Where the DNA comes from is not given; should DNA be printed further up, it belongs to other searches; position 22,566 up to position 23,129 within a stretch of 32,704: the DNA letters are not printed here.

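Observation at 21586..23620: Lysis cassette combines a soluble GH19-type endolysin, embedded spanins and three small membrane proteins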

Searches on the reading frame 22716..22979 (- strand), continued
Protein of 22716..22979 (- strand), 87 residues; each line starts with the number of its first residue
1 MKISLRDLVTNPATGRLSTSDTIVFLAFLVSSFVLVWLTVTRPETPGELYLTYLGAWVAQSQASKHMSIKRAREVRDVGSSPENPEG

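Call 78: get_annotated_region(hit=H69, flank=2000)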
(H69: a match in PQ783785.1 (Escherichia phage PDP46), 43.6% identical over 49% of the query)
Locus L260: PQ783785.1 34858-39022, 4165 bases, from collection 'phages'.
description: Escherichia phage PDP46, complete genome.
organism: Escherichia phage PDP46 (NCBI taxid 3388589)
taxonomy: Viruses
host: Escherichia coli HS(pFamp)R (ATCC 700891); source: Manila clams; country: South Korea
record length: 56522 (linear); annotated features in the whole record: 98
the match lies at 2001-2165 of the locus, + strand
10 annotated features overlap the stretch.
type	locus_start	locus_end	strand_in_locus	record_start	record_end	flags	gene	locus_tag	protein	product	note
CDS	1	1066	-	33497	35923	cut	-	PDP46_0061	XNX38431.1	tail fiber protein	-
CDS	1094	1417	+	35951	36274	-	-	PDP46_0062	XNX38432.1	holin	-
CDS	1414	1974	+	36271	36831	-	-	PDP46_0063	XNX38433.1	glycosyl hydrolase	-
CDS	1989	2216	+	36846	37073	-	-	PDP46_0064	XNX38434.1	holin/antiholin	-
CDS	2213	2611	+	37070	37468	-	-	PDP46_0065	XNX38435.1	i-spanin component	-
CDS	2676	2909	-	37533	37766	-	-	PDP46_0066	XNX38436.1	hypothetical protein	-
CDS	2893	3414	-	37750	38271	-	-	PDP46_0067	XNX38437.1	DNA N-6-adenine-methyltransferase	-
CDS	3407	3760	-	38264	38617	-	-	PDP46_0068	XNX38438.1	2'-deoxynucleoside 5'-phosphate N-hydrolase 1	-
CDS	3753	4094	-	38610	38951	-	-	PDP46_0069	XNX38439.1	DUF2591 family protein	-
CDS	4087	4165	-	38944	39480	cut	-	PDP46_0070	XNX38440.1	hypothetical protein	-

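Call 84: find_related_loci(query=A2, collection=genome_contigs, flank=4000)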
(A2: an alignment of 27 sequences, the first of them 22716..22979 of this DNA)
Query A2 (87 aa) in genome_contigs; peptide patterns used: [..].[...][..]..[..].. (x = any residue, [..] = any of these).
32 stretches matched a pattern; 13 encode a relative of the query (tblastn E <= 1e-3); 13 distinct loci.
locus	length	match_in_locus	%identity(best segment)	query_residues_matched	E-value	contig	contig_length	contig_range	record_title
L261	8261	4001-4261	83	1-87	2e-45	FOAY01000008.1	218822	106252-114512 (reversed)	Kosakonia sacchari strain SP1 genome assembly, contig: Ga0060208_108, whole genome shotgun sequence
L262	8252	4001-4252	74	3-86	8e-39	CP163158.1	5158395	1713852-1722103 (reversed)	Citrobacter murliniae strain 24249 chromosome, complete genome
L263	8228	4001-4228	56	5-83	6e-22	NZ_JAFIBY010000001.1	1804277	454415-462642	Serratia sp. PL17 Ga0418748_01, whole genome shotgun sequence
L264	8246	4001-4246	49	1-86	3e-20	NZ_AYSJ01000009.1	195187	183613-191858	Photorhabdus khanii NC19 PTE_gnl_UNH_Scaf_9.9, whole genome shotgun sequence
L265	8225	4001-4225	51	1-76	2e-19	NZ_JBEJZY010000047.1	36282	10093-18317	Photorhabdus viridis strain Green contig00047, whole genome shotgun sequence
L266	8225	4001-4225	49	1-76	3e-19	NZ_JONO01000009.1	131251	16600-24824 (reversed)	Photorhabdus australis DSM 17609 BO26DRAFT_scaffold00008.8_C, whole genome shotgun sequence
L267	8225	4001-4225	49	1-76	3e-19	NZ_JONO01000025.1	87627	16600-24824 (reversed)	Photorhabdus australis DSM 17609 BO26DRAFT_scaffold00020.20_C, whole genome shotgun sequence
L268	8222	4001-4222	51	1-75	6e-19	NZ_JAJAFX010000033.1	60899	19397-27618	Photorhabdus temperata strain DSM 14550 D1091455_108_33, whole genome shotgun sequence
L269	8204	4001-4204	56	7-75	7e-19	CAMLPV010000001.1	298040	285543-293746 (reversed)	MAG: uncultured Gilliamella sp. isolate SRR12181053_bin.8_metawrap_v1.3.0_MAG genome assembly, contig: ERZ12593183_4, wh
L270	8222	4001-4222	51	1-75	1e-18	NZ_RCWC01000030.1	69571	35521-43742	Photorhabdus noenieputensis strain DSM 25462 scaffold_0030, whole genome shotgun sequence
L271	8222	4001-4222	51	1-75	1e-18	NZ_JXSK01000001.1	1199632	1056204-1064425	Photorhabdus luminescens subsp. luminescens strain DSM 3368 Contig001, whole genome shotgun sequence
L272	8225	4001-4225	51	1-76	5e-19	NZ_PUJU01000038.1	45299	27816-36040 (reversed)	Photorhabdus tasmaniensis strain T327 scaffold_0038, whole genome shotgun sequence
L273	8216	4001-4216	54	5-77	8e-18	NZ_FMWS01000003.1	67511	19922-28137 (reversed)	Gilliamella bombi isolate 1, whole genome shotgun sequence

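Call 86: search_protein_families(library=pfam, proteins=[L080:6061-6366:+, L269:4963-5289:+, L269:3374-3736:+, L259:1986-2216:+, L259:1269-1595:+, L080:4747-5007:+, L080:5763-6080:+, L259:1592-1975:+], max_evalue=0.01)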
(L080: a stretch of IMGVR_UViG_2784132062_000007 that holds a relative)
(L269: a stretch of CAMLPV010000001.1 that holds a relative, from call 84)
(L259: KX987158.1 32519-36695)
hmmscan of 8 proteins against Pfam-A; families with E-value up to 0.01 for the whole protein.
L080:6061-6366:+ (101 aa): 1 family
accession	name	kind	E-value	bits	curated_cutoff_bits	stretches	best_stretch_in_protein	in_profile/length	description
PF10805.13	DUF2730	-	9e-32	109.7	24.9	1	5-98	2-102/102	Protein of unknown function (DUF2730)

L269:4963-5289:+ (108 aa): 3 families
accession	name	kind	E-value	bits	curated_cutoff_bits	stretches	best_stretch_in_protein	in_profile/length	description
PF10805.13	DUF2730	-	4.5e-26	91.4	24.9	1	3-104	1-102/102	Protein of unknown function (DUF2730)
PF16331.10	TolA_bind_tri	-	0.00066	20.2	30.1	0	40-61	23-44/76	TolA binding protein trimerisation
PF04728.18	LPP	-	0.0013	19.4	29.1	0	37-60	2-25/53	Lipoprotein leucine-zipper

L269:3374-3736:+ (120 aa): 2 families
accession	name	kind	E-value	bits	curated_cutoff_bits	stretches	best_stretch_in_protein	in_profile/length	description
PF08291.16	Peptidase_M15_3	-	2.1e-30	105.5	23.2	1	7-109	1-108/108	Peptidase M15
PF05951.18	Peptidase_M15_2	-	0.00092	19.4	27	1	43-114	73-151/153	Bacterial protein of unknown function (DUF882)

L259:1986-2216:+ (76 aa): 1 family
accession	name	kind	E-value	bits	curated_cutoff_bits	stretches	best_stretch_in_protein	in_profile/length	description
PF10841.13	DUF2644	-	0.0045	17.7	22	1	9-56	5-53/59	Protein of unknown function (DUF2644)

L259:1269-1595:+ (108 aa): 2 families
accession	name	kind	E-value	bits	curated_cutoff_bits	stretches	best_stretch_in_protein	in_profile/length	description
PF24073.1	DUF7365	-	0.00026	21.5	27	1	11-98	16-99/101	Coiled-coil region of unknown function (DUF7365)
PF04728.18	LPP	-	0.0067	17.2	29.1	1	26-59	12-45/53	Lipoprotein leucine-zipper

L080:4747-5007:+ (86 aa): 0 families

L080:5763-6080:+ (105 aa): 1 family
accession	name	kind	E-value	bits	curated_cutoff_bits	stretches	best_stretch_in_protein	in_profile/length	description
PF01258.23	zf-dskA_traR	-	4.9e-07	30.1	24.9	1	63-94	4-35/36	Prokaryotic dksA/traR C4-type zinc finger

L259:1592-1975:+ (127 aa): 2 families
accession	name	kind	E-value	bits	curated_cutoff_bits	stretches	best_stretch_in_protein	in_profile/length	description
PF13539.11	Peptidase_M15_4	-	8.9e-13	49.1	25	1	55-120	3-70/70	D-alanyl-D-alanine carboxypeptidase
PF18979.5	DUF5715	-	0.0068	16.5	26.8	1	30-71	77-118/171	Family of unknown function (DUF5715)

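Call 98: search_protein_families(library=phrogs, proteins=[L259:1269-1595:+, L259:1986-2216:+, L004:2001-2339:+, L080:6061-6366:+], max_evalue=0.001)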
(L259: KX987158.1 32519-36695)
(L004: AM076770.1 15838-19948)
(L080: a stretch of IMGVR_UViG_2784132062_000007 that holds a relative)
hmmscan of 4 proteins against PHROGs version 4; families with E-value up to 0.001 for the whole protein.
L259:1269-1595:+ (108 aa): 1 family
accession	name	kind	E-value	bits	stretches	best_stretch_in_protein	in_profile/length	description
phrog_24402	-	lysis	1.1e-73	245.2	1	1-108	1-108/108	holin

L259:1986-2216:+ (76 aa): 1 family
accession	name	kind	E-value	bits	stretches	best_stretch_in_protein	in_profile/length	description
phrog_1322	-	moron, auxiliary metabolic gene and host takeover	5.5e-19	69.1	1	1-75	5-80/87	membrane protein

L004:2001-2339:+ (112 aa): 1 family
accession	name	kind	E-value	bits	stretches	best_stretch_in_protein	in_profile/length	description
phrog_1322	-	moron, auxiliary metabolic gene and host takeover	1.1e-17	64.9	1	1-74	5-78/87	membrane protein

L080:6061-6366:+ (101 aa): 1 family
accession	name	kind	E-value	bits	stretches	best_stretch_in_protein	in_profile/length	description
phrog_736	-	unknown function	4.6e-22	79.3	1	1-101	4-110/112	-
